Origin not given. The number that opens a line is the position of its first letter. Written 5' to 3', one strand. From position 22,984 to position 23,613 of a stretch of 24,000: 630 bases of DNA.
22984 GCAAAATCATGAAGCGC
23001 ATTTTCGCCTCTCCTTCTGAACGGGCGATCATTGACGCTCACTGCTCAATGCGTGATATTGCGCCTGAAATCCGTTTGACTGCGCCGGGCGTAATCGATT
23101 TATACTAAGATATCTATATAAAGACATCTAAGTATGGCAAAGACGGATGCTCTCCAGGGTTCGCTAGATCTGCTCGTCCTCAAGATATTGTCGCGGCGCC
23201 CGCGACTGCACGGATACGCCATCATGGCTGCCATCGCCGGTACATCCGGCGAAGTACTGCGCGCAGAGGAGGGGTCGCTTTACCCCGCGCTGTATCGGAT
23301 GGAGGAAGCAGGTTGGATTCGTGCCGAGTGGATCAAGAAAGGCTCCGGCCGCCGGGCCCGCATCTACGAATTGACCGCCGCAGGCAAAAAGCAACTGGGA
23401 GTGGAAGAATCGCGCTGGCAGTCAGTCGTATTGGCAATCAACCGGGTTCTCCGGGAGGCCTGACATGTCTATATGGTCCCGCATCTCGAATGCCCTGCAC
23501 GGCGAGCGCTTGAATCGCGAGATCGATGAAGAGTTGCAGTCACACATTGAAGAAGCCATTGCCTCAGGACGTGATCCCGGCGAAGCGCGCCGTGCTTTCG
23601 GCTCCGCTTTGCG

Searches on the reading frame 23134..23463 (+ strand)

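Call 8: search_protein_families(library=pfam, proteins=[window:23134-23463:+])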
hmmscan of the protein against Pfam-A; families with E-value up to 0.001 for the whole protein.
window:23134-23463:+ (109 aa): 1 family
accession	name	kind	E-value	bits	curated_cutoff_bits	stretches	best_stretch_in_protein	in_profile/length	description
PF03551.20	PadR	-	2.4e-20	72.7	27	1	15-88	1-73/75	Transcriptional regulator PadR-like family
